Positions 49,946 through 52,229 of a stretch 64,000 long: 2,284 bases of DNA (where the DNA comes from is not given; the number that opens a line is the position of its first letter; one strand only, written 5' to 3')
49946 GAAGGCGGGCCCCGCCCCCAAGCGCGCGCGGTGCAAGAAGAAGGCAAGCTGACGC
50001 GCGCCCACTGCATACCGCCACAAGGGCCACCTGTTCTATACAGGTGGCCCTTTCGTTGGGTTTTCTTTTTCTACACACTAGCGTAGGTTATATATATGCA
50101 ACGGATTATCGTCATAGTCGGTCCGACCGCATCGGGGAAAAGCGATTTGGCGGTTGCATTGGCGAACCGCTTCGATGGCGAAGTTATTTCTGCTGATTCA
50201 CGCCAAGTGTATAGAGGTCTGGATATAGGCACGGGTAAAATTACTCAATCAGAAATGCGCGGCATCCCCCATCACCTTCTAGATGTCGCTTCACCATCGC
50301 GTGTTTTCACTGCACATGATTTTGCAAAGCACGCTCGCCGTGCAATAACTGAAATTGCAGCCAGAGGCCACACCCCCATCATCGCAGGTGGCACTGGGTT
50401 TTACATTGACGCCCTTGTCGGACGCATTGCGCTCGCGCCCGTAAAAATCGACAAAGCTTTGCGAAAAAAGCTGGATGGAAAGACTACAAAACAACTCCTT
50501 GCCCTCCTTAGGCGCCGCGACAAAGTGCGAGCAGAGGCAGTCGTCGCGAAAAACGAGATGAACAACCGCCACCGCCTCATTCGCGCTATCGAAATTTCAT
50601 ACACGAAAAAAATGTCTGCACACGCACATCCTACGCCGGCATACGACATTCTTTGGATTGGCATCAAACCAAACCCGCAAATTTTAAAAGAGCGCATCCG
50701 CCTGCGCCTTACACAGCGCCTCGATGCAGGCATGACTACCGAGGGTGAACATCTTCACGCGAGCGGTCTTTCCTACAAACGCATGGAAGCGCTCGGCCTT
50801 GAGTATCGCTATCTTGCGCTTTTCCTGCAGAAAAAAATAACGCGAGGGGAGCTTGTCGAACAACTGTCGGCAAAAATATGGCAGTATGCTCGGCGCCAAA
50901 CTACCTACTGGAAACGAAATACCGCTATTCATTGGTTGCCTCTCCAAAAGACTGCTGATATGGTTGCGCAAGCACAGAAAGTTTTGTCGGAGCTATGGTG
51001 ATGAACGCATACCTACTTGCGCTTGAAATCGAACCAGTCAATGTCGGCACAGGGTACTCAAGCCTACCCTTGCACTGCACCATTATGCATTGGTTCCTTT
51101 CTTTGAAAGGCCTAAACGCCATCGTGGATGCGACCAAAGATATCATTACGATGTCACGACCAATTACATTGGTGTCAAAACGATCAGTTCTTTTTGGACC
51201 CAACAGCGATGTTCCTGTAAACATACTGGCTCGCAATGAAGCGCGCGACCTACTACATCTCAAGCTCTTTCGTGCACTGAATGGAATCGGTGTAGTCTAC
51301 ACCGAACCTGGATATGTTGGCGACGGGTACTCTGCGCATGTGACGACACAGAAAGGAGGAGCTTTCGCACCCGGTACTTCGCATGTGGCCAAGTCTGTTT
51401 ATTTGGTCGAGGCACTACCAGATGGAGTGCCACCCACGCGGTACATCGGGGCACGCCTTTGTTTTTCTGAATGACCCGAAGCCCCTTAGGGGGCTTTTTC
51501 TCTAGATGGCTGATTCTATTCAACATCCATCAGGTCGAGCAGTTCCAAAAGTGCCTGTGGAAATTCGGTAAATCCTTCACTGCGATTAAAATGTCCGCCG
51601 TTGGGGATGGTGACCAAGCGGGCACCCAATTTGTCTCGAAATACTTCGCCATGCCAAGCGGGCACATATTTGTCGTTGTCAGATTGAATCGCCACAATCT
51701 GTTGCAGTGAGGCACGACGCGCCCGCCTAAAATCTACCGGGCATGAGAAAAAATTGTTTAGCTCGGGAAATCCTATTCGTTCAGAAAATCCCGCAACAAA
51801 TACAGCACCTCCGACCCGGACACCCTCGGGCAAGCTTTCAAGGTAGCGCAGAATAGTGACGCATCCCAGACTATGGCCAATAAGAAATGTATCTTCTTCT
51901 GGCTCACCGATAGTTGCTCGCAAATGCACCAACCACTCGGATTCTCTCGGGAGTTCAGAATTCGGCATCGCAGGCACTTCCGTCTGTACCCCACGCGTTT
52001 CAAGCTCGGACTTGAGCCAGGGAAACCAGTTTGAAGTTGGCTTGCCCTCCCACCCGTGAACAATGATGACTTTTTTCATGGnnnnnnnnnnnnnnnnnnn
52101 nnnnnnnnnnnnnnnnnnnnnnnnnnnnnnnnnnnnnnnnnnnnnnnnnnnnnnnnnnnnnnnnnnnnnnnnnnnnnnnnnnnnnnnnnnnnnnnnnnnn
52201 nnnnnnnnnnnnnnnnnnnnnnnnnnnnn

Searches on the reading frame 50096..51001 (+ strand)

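Call 43: search_protein_families(library=pfam, proteins=[window:50096-51001:+], max_evalue=0.001)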
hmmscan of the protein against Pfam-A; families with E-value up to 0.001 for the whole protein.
window:50096-51001:+ (301 aa): 3 families
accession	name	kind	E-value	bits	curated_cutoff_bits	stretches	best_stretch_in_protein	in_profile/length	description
PF01715.23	IPPT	-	4.5e-59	200.5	23.6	1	37-274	1-242/243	IPP transferase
PF01745.22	IPT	-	1.5e-09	38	20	1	3-99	2-98/233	Isopentenyl transferase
PF13671.12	AAA_33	-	0.00014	22.7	27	1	5-114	2-92/143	AAA domain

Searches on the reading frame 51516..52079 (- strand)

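Call 43: search_protein_families(library=pfam, proteins=[window:51516-52079:-], max_evalue=0.001)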
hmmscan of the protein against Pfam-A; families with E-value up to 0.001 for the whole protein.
window:51516-52079:- (187 aa): 3 families
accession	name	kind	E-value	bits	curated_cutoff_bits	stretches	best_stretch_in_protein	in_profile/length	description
PF06821.19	Ser_hydrolase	-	9.1e-30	104.3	22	1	4-177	1-167/172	Serine hydrolase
PF12697.13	Abhydrolase_6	-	6.7e-11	43.7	26.3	1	4-118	1-112/217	Alpha/beta hydrolase family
PF00561.26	Abhydrolase_1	-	5.6e-06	26.6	25.8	0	64-97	71-102/245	alpha/beta hydrolase fold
